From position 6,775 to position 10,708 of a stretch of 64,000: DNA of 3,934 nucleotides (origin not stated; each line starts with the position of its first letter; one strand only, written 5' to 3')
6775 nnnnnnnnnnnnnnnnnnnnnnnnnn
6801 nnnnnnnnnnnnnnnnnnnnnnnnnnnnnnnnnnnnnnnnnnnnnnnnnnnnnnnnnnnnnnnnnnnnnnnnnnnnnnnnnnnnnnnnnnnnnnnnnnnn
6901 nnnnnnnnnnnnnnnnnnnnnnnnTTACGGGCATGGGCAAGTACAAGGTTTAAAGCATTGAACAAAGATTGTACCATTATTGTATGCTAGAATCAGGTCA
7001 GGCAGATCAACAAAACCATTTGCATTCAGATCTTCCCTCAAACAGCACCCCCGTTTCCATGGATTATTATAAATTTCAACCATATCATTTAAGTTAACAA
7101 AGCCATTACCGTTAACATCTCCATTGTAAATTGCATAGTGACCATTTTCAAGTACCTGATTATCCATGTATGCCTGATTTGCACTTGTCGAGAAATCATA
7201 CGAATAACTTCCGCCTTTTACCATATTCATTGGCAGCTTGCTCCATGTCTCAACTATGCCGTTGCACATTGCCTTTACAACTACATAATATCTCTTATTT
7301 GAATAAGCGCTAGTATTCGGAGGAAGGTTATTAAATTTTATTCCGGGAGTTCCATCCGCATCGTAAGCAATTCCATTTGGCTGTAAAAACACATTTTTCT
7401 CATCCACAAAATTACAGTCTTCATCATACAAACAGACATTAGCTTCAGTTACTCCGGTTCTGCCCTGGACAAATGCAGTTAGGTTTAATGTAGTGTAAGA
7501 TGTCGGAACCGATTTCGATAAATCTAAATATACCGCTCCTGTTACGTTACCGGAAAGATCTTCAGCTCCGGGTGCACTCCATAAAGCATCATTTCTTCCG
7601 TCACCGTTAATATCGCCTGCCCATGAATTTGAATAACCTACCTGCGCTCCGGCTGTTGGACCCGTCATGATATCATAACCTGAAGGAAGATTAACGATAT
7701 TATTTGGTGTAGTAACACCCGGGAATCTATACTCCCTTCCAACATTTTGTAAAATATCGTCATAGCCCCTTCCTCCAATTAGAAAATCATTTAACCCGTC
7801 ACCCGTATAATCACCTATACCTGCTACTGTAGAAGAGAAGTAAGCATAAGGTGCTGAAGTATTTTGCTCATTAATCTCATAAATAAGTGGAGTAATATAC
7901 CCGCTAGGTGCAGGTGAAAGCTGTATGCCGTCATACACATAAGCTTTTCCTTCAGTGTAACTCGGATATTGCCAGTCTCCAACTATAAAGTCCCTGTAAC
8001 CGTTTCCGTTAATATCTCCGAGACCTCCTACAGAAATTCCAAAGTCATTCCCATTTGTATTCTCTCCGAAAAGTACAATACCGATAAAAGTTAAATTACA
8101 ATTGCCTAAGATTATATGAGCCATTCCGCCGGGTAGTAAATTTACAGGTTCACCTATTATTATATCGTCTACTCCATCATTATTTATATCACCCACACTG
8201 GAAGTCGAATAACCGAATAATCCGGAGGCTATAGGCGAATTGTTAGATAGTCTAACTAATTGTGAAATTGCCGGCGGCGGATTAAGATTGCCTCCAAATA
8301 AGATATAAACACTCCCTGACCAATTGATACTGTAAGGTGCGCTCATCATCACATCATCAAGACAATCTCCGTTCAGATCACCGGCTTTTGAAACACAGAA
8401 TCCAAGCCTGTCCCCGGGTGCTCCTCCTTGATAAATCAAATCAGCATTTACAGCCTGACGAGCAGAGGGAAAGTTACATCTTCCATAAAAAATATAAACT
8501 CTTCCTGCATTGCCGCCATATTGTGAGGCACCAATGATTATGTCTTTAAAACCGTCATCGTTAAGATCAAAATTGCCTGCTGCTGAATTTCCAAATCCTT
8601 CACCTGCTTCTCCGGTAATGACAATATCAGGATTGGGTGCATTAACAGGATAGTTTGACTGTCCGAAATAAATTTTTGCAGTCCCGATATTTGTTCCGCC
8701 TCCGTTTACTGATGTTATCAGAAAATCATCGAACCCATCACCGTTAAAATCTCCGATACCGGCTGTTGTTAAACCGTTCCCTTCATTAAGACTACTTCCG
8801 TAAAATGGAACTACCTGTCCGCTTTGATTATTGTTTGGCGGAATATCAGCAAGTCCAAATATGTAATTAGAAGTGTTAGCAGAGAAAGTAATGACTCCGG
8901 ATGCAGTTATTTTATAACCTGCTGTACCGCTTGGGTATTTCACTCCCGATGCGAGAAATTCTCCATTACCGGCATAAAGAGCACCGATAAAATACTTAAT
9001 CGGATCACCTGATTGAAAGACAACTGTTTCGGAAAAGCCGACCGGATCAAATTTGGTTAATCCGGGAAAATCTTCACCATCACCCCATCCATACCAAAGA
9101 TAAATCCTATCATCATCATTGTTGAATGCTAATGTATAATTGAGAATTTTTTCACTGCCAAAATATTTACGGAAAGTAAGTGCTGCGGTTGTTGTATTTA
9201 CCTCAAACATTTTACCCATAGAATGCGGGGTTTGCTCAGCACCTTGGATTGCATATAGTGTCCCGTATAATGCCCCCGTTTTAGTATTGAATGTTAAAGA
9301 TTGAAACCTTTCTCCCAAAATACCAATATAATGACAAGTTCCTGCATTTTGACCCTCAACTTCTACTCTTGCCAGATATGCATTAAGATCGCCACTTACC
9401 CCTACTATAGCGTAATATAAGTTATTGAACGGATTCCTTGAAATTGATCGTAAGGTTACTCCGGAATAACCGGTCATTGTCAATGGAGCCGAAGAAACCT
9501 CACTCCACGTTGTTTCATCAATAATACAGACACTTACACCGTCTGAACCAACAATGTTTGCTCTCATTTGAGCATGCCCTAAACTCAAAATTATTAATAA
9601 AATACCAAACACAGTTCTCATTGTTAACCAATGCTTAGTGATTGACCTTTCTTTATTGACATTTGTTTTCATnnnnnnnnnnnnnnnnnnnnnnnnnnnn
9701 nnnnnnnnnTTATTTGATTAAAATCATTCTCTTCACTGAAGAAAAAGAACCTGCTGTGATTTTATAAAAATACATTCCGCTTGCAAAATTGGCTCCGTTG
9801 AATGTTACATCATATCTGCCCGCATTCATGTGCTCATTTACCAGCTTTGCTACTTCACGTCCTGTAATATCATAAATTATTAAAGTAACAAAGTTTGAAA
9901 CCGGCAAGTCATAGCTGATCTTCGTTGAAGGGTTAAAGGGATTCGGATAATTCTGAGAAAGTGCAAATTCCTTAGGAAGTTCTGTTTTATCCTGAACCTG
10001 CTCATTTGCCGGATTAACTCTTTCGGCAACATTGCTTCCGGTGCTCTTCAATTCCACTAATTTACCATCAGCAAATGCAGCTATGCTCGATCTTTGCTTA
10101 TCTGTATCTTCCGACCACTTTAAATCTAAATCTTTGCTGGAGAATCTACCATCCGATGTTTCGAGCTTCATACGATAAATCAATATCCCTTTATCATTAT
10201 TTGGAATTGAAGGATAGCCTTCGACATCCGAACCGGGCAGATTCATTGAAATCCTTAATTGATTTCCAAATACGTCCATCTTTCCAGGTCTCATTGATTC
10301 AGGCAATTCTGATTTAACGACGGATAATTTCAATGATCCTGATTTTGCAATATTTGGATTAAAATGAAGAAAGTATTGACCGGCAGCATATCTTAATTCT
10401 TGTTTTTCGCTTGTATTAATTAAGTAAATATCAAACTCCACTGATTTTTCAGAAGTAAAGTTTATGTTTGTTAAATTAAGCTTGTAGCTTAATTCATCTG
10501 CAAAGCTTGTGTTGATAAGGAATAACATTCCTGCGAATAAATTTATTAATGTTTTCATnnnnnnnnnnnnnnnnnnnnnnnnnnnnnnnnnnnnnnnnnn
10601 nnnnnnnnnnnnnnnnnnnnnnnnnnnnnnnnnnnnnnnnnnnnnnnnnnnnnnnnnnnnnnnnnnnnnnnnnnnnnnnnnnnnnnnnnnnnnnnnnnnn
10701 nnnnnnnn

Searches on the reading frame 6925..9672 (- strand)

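Call 79: search_protein_families(library=pfam, proteins=[window:6925-9672:-], max_evalue=0.001)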
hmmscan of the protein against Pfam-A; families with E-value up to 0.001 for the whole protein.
window:6925-9672:- (915 aa): 2 families
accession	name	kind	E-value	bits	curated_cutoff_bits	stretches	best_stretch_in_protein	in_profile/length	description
PF01839.29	FG-GAP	-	1.1e-29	102.3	22.1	3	360-395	1-37/37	FG-GAP repeat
PF13517.12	FG-GAP_3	-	6.6e-11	43.1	26.9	0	432-506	1-61/61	FG-GAP-like repeat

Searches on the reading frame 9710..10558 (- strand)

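Call 79: search_protein_families(library=pfam, proteins=[window:9710-10558:-], max_evalue=0.001)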
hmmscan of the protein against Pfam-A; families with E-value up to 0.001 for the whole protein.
window:9710-10558:- (282 aa): 2 families
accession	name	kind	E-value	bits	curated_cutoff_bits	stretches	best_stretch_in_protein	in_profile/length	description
PF18962.6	Por_Secre_tail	-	5.4e-10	39.9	27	1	204-279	2-74/75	Secretion system C-terminal sorting domain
PF13860.13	FlgD_ig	-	0.00015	22.1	27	0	222-269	23-75/79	FlgD Ig-like domain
